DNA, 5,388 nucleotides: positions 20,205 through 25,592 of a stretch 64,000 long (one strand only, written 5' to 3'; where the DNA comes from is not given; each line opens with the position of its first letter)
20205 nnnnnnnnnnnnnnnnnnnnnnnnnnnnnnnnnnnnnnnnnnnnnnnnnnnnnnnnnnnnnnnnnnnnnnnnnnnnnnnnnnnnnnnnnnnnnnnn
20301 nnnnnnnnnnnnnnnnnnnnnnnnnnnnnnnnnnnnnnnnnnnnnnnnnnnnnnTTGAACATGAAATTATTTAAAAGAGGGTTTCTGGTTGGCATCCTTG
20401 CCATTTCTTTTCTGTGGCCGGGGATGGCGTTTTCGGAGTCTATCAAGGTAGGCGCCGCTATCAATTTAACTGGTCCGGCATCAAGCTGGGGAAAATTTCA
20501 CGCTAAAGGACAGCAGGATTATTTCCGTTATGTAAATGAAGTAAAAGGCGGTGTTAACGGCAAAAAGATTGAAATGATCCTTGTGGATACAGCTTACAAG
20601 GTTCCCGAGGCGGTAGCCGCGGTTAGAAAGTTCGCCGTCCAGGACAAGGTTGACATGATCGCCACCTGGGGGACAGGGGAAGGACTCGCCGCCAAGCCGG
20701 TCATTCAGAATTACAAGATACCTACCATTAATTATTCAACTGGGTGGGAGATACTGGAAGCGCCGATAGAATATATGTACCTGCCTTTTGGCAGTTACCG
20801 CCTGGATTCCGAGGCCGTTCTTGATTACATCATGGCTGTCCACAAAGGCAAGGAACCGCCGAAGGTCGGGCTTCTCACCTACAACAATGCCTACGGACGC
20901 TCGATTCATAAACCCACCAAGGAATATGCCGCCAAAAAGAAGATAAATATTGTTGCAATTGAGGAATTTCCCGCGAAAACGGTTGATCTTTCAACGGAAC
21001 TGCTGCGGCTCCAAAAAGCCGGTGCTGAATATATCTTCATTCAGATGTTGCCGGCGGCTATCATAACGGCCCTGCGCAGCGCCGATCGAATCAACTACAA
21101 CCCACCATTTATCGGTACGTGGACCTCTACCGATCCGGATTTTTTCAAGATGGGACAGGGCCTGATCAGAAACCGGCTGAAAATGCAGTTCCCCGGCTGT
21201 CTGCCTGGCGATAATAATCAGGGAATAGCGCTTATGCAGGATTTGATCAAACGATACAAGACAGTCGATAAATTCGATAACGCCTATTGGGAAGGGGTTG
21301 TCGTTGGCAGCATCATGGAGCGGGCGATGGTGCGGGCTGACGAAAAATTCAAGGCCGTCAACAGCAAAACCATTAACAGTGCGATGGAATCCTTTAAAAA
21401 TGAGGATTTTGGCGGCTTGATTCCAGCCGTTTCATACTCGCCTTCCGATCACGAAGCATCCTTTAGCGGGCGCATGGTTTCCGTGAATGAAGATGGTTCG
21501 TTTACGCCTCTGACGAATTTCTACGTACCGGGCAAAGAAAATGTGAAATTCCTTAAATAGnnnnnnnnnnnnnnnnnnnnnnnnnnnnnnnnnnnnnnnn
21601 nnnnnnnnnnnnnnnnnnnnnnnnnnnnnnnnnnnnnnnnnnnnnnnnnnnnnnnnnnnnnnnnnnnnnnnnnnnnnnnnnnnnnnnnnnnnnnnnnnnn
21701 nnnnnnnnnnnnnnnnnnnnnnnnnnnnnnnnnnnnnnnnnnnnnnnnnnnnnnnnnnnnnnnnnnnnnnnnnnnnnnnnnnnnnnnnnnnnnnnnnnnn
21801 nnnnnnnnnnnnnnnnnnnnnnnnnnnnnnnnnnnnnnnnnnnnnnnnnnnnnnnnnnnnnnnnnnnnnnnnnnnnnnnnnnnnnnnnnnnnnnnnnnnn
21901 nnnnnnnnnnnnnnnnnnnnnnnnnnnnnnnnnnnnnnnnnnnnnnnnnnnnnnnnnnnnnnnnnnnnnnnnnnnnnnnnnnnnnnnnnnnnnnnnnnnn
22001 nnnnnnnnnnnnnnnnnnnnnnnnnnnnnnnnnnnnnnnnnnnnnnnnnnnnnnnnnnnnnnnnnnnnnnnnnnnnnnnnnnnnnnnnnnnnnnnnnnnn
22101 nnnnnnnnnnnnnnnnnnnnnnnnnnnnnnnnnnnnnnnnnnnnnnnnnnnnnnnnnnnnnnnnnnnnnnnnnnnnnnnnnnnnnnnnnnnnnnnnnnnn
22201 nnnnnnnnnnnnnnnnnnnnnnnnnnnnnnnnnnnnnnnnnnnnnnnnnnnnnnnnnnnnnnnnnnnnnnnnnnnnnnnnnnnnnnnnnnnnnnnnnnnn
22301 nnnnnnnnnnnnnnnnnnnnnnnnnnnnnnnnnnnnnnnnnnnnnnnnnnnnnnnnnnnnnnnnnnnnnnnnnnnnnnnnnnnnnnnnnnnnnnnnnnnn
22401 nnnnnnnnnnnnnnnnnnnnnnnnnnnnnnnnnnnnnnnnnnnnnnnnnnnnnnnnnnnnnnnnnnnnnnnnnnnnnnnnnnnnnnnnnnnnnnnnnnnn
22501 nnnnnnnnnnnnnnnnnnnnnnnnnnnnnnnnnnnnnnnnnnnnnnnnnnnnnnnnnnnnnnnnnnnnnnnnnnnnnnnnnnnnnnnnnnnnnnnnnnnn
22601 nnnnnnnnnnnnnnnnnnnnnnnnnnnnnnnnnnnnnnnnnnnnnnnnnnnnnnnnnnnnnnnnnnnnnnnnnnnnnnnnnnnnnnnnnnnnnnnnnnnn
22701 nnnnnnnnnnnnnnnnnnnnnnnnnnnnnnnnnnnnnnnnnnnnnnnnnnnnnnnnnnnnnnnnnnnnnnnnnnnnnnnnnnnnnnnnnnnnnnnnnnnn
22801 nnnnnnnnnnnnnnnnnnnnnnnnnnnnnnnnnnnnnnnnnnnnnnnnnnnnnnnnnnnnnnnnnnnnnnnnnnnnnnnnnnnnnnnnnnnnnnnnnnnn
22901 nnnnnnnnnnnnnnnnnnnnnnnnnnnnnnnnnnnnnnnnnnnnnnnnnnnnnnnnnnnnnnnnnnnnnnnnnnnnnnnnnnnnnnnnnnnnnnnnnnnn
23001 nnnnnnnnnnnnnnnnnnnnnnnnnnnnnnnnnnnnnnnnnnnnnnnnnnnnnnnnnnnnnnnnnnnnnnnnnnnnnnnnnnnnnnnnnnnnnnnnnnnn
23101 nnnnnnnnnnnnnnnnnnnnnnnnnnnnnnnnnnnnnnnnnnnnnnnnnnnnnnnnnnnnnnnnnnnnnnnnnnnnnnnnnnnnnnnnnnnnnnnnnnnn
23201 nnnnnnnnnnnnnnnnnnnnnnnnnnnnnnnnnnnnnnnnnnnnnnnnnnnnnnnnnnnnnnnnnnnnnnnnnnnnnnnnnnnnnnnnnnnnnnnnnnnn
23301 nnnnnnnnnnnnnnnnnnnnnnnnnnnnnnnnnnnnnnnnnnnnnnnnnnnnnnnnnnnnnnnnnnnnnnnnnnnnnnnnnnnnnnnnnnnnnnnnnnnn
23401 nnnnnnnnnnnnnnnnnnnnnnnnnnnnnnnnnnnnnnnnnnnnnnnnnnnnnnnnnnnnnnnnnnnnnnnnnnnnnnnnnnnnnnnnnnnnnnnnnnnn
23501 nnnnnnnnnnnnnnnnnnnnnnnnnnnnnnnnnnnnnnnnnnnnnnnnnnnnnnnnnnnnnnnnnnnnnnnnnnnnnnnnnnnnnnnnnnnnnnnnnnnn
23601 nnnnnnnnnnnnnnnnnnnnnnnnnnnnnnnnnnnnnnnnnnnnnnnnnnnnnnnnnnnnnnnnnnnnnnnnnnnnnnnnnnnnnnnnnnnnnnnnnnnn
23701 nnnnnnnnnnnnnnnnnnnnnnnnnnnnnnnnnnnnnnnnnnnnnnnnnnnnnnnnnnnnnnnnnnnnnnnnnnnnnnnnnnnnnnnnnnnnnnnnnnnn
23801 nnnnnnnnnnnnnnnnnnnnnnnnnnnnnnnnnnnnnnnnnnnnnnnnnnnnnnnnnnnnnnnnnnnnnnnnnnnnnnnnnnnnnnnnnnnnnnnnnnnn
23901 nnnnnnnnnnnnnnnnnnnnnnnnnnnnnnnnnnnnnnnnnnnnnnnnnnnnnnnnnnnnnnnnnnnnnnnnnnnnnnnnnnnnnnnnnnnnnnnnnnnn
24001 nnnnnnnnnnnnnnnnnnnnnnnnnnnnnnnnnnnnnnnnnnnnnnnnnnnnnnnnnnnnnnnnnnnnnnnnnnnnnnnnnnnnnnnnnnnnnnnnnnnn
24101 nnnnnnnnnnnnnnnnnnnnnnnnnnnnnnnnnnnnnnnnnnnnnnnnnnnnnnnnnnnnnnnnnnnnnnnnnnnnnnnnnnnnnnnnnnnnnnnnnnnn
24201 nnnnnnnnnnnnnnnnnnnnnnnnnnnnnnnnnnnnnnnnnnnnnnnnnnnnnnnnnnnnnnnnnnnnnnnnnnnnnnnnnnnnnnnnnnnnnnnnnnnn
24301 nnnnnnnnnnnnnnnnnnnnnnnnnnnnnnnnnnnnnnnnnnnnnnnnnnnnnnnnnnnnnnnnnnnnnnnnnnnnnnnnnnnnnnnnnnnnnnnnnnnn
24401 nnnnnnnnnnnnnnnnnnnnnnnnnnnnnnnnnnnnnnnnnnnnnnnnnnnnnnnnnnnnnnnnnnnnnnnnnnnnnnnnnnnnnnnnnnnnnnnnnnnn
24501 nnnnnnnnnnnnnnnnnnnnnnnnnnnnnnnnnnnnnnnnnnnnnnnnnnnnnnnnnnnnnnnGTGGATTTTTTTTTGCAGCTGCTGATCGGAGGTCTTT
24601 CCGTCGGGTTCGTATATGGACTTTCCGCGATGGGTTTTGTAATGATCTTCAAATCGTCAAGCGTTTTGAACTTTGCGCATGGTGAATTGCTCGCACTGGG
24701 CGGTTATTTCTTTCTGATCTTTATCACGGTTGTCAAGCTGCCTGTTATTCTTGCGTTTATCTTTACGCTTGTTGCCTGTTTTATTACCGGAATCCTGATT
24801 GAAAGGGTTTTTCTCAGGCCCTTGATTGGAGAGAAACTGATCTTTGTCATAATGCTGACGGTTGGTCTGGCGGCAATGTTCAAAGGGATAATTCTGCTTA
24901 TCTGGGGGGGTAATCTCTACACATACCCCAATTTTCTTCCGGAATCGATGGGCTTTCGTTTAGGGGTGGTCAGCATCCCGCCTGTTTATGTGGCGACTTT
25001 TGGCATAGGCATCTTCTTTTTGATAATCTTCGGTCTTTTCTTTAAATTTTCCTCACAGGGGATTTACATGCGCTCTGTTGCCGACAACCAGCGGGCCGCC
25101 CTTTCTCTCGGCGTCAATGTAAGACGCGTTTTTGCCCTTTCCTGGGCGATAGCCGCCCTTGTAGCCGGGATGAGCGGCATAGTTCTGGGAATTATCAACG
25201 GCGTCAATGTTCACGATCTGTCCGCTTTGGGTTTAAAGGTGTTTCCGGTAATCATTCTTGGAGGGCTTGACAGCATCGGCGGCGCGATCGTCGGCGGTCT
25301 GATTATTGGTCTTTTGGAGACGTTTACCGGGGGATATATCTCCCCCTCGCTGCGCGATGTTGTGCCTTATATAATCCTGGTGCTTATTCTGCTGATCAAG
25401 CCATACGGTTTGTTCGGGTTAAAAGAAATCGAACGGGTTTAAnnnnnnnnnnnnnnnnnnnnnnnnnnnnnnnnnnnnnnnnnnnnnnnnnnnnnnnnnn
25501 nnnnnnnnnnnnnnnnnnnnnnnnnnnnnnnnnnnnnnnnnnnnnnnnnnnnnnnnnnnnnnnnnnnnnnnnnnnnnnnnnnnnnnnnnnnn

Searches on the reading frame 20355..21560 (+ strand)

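Call 40: search_protein_families(library=pfam, proteins=[window:20355-21560:+], max_evalue=0.00001)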
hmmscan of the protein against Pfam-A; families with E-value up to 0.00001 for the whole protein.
window:20355-21560:+ (401 aa): 3 families
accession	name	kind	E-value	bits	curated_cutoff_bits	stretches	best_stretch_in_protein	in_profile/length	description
PF13458.12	Peripla_BP_6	-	5.4e-49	168.1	31.7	1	29-381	1-342/343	Periplasmic binding protein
PF01094.35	ANF_receptor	-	2e-08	34.1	25.4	1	59-253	12-210/353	Receptor family ligand binding region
PF13433.12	Peripla_BP_5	-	1.2e-06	28.4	27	1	30-387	1-346/363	Periplasmic binding protein domain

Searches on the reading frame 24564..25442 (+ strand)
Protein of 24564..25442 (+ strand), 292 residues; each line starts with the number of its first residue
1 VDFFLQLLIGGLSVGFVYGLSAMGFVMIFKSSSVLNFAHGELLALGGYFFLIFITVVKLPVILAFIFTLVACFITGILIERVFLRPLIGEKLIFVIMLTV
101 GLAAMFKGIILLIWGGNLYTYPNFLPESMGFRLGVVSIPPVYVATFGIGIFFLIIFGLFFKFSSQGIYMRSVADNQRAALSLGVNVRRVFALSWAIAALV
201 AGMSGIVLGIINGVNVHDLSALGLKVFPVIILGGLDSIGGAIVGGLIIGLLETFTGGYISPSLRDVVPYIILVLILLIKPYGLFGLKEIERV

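Call 40: search_protein_families(library=pfam, proteins=[window:24564-25442:+], max_evalue=0.00001)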
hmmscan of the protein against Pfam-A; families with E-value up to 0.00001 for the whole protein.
window:24564-25442:+ (292 aa): 1 family
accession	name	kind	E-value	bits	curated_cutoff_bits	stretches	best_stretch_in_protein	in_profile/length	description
PF02653.21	BPD_transp_2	-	4.1e-31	108.6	26.8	1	8-276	2-269/269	Branched-chain amino acid transport system / permease component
